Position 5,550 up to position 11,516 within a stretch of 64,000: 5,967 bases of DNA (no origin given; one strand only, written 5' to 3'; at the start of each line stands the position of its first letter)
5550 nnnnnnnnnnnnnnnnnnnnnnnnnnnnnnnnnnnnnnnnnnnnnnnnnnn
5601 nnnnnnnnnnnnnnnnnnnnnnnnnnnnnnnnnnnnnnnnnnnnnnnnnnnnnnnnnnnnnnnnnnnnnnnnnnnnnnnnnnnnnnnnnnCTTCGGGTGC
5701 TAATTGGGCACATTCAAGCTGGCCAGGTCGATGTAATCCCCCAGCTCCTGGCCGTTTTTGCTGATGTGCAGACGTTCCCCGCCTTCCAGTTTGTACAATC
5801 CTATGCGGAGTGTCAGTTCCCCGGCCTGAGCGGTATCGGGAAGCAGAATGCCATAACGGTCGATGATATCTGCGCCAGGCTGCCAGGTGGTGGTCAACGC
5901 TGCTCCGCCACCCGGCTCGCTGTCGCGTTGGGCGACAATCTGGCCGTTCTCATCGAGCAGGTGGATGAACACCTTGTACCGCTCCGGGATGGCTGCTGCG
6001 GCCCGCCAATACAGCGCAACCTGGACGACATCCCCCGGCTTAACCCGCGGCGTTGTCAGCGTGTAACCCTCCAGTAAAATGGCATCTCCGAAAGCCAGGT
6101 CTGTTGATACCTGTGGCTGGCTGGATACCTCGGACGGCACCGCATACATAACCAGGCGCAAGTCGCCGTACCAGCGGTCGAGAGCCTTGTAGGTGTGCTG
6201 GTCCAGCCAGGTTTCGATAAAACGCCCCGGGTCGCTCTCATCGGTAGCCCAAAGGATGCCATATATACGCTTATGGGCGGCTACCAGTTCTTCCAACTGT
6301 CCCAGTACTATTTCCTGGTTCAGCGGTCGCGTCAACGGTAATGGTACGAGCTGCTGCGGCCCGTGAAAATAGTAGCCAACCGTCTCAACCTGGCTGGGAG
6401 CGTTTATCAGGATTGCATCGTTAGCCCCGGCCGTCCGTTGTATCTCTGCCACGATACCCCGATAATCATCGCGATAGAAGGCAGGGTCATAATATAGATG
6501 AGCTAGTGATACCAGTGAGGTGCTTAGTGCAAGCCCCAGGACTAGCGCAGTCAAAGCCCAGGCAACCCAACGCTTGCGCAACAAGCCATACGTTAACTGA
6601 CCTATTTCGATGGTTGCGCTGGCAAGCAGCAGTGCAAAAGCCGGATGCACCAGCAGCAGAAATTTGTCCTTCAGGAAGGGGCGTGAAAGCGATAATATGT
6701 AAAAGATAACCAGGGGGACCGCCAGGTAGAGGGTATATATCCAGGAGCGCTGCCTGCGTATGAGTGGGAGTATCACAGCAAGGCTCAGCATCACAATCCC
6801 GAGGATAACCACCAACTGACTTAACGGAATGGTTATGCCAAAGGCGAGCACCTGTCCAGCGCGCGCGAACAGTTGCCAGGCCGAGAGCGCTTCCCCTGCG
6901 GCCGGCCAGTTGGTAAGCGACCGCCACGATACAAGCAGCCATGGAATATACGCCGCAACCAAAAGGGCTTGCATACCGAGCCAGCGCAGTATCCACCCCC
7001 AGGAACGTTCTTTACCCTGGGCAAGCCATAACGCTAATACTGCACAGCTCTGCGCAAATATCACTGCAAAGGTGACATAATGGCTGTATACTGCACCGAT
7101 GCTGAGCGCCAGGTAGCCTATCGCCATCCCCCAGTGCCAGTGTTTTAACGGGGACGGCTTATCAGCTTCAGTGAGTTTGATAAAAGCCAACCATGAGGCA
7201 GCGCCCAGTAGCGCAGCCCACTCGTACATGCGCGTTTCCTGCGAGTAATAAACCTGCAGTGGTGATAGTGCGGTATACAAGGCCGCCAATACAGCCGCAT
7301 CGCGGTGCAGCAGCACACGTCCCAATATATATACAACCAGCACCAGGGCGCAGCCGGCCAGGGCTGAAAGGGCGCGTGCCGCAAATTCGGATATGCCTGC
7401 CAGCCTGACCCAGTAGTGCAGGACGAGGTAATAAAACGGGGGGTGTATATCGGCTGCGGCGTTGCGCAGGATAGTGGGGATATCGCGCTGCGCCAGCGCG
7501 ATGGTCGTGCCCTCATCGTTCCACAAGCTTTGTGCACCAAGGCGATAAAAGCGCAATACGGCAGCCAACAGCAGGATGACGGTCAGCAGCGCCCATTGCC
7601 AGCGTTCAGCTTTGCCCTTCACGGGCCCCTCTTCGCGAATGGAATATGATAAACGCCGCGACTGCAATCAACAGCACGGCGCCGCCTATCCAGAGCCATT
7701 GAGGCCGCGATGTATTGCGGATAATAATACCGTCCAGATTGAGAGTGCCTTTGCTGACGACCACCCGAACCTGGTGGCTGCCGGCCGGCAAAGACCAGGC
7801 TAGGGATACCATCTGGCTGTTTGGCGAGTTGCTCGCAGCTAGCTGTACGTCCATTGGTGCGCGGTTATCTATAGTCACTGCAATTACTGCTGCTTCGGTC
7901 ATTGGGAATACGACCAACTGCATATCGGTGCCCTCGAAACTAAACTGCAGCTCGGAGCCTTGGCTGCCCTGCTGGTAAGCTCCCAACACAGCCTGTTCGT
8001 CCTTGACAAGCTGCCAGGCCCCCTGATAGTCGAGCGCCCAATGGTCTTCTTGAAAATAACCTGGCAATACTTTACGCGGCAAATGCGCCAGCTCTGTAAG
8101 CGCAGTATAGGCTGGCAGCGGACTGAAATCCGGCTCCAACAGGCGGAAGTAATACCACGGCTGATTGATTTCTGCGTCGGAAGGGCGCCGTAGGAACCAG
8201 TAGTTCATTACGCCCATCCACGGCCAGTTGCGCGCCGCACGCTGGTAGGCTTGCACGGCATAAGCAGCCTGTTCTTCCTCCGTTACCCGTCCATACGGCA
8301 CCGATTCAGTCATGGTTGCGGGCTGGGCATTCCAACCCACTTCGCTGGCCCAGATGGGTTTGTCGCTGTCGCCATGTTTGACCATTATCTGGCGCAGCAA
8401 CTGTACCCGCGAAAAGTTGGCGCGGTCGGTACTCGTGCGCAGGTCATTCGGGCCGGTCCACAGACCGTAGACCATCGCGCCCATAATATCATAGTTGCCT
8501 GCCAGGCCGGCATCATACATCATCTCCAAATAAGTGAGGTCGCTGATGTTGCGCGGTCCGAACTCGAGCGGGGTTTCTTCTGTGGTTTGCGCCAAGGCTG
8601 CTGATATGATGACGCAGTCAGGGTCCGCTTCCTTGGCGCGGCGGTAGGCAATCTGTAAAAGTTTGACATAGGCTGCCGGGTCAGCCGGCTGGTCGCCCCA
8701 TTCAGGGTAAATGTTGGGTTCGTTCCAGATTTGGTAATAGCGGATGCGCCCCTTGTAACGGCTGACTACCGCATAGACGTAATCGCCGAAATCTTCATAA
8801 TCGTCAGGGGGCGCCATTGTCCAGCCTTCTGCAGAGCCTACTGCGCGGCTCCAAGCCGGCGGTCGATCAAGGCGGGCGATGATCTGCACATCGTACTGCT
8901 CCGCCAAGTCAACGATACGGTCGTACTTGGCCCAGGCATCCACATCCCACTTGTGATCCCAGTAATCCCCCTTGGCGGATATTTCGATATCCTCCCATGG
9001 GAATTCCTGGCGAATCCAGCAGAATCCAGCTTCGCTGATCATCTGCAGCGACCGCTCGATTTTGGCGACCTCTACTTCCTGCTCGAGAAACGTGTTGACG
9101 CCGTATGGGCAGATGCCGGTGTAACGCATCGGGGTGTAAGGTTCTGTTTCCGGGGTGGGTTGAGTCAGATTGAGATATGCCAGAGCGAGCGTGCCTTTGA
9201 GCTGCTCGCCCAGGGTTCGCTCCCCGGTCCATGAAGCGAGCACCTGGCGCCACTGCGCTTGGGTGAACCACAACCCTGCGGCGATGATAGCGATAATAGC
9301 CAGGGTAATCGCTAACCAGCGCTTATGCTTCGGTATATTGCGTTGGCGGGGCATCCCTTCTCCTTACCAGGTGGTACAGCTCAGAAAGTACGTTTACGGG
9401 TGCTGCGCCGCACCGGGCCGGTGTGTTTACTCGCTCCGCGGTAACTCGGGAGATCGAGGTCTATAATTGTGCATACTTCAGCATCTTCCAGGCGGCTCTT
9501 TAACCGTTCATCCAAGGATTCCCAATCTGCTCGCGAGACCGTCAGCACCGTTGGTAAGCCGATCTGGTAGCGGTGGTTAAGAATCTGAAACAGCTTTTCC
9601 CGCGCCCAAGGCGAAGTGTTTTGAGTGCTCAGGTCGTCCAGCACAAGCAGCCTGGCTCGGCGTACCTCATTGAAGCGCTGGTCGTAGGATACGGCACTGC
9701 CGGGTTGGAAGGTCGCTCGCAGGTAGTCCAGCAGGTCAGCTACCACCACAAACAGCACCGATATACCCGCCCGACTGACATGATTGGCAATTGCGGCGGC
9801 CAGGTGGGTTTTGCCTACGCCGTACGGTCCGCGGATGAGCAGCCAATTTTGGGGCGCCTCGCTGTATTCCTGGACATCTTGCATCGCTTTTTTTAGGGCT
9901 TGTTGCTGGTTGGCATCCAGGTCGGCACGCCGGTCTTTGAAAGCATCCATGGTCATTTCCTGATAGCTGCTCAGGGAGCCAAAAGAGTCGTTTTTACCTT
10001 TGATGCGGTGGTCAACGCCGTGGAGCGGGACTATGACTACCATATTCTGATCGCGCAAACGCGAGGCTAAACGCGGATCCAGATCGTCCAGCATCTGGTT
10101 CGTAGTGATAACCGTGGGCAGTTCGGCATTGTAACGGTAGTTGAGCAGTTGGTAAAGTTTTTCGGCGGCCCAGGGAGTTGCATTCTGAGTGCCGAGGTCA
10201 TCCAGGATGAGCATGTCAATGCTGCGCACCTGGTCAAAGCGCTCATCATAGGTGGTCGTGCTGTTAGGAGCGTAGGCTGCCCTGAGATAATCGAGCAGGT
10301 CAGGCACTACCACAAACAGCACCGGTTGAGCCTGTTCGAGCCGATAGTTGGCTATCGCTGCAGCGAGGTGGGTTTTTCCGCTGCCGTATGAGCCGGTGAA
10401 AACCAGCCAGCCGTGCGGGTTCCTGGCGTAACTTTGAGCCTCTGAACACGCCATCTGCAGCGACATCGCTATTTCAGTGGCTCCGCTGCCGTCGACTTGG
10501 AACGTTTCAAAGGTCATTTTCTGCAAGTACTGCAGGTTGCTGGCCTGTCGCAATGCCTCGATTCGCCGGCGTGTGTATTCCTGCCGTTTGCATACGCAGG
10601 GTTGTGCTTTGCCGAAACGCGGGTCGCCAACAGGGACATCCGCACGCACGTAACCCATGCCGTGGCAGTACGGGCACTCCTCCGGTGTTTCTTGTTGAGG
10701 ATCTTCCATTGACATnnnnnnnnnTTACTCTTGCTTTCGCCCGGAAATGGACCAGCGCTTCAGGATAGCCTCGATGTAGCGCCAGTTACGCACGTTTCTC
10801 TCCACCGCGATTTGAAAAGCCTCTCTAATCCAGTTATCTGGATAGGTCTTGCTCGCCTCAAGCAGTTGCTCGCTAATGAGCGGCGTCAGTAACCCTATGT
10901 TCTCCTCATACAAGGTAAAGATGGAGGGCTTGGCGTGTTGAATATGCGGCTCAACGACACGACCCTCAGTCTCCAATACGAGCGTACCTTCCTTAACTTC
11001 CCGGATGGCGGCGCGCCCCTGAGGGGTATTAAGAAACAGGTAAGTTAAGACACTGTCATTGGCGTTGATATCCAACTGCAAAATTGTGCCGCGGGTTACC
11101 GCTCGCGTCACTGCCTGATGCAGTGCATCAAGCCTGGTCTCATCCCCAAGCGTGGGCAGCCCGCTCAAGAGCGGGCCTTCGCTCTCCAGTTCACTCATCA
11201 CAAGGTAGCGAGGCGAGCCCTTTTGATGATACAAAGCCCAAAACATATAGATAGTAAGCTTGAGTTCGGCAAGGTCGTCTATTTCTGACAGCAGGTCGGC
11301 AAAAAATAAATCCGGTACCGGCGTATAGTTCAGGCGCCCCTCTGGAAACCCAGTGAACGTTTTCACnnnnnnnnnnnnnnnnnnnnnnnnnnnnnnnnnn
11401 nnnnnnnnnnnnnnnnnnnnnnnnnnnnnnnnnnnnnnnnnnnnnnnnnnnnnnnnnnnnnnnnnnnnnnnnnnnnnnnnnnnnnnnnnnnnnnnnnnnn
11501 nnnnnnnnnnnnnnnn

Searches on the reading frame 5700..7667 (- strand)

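Call 93: search_protein_families(library=pfam, proteins=[window:5700-7667:-], max_evalue=0.00001)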
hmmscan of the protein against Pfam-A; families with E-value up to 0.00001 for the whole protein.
window:5700-7667:- (655 aa): 1 family
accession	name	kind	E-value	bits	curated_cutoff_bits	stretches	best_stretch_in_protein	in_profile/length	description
PF13231.12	PMT_2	-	2.8e-06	28.1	26.1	1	75-244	2-158/160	Dolichyl-phosphate-mannose-protein mannosyltransferase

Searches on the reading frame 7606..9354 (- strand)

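Call 93: search_protein_families(library=pfam, proteins=[window:7606-9354:-], max_evalue=0.00001)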
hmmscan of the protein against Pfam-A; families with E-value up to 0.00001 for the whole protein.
window:7606-9354:- (582 aa): 1 family
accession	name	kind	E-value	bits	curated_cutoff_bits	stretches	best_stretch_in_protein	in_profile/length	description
PF17996.7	CE2_N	-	1.6e-06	28.5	27.9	1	463-533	16-82/108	Carbohydrate esterase 2 N-terminal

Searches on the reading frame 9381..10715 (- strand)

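Call 93: search_protein_families(library=pfam, proteins=[window:9381-10715:-], max_evalue=0.00001)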
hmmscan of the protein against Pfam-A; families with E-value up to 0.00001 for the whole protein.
window:9381-10715:- (444 aa): 12 families
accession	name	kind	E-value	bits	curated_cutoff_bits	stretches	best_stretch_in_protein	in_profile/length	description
PF01695.23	IstB_IS21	-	1.4e-39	136.4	24.1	2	266-411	67-214/238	IstB-like ATP binding protein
PF00308.24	Bac_DnaA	-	1.9e-25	90.4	23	2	272-410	18-156/162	Bacterial DnaA ATPAse domain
PF00004.35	AAA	-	8.6e-12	46.1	21.2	0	105-221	2-124/131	ATPase family associated with various cellular activities (AAA)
PF04851.21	ResIII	-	2.5e-11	44.2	22.5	0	266-337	4-74/164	Type III restriction enzyme, res subunit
PF13191.12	AAA_16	-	5.3e-10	40.5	32.6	0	269-344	7-82/167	AAA ATPase domain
PF20720.3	nSTAND3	-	1.9e-09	37.9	27.2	0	289-338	17-63/155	Novel STAND NTPase 3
PF13671.12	AAA_33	-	4.2e-08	34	27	0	293-411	3-121/143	AAA domain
PF24883.2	NPHP3_N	-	5.9e-08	33.5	24.8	0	283-324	14-57/164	Nephrocystin 3, N-terminal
PF00437.27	T2SSE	-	5.7e-07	29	24.9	0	252-318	105-171/370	Type II/IV secretion system protein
PF10923.14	BrxC_BrxD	-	1.2e-06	28.2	22.2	0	271-326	34-86/414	BREX system ATP-binding protein BrxC/D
PF00158.32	Sigma54_activat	-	1.7e-06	28.3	20.2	0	270-326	4-59/168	Sigma-54 interaction domain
PF01637.24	ATPase_2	-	7.1e-06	26.4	33.2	0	276-324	6-55/225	ATPase domain predominantly from Archaea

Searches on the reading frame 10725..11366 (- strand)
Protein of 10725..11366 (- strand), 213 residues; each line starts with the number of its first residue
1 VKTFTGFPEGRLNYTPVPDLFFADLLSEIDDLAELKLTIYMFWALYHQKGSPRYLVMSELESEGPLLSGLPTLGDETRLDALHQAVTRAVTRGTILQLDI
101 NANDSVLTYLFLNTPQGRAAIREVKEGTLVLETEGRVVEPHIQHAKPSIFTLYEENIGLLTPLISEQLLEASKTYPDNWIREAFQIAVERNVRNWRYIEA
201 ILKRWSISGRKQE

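Call 93: search_protein_families(library=pfam, proteins=[window:10725-11366:-], max_evalue=0.00001)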
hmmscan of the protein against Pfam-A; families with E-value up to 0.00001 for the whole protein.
window:10725-11366:- (213 aa): 1 family
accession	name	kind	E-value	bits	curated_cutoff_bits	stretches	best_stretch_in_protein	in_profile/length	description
PF07261.16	DnaB_2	-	3.7e-10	39.8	22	1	150-207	1-61/74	Replication initiation and membrane attachment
